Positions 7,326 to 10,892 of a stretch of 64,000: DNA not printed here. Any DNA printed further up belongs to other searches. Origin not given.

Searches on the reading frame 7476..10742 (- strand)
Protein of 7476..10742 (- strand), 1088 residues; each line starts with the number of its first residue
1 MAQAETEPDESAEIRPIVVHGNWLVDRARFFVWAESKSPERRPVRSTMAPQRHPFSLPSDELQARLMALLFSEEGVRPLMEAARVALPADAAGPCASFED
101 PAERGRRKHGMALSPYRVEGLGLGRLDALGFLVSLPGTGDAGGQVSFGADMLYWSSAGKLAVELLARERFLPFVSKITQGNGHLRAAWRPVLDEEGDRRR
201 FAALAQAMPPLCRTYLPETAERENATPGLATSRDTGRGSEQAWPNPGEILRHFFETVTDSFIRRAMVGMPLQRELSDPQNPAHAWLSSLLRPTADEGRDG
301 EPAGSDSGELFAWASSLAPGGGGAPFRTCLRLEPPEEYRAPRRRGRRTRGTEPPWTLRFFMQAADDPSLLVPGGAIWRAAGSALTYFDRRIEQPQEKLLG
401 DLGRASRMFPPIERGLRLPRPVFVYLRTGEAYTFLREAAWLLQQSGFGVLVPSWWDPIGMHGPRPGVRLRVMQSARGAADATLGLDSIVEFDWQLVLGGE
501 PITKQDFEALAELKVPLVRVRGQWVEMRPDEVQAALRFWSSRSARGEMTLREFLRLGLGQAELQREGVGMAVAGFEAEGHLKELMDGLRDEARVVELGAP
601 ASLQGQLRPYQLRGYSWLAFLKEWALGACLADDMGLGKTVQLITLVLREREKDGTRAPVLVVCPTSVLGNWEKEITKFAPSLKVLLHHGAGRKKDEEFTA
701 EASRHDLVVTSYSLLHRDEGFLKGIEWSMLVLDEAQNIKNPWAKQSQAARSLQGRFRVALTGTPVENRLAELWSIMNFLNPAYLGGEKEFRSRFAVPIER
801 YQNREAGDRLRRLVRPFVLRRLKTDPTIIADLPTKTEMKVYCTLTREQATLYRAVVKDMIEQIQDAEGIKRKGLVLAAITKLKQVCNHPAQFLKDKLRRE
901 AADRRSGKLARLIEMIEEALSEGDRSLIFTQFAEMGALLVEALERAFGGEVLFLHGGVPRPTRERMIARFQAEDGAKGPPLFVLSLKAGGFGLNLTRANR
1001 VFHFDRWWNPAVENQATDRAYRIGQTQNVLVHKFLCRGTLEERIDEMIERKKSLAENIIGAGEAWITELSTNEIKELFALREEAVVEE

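Call 81: search_protein_families(library=pfam, proteins=[window:7476-10742:-], max_evalue=0.00001)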
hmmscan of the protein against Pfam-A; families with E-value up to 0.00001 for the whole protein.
window:7476-10742:- (1088 aa): 4 families
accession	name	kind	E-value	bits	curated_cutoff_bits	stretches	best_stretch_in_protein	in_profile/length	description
PF00176.29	SNF2-rel_dom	-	1.9e-70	237.7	24.9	1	610-890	1-289/290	SNF2-related domain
PF12419.13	DUF3670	-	8.1e-43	145.8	27.6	1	421-556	3-134/136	SNF2 Helicase protein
PF00271.37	Helicase_C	-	5.6e-18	65.6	23.5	1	908-1024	2-110/110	Helicase conserved C-terminal domain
PF04851.21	ResIII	-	2.7e-07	31.1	22.5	1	606-765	3-163/164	Type III restriction enzyme, res subunit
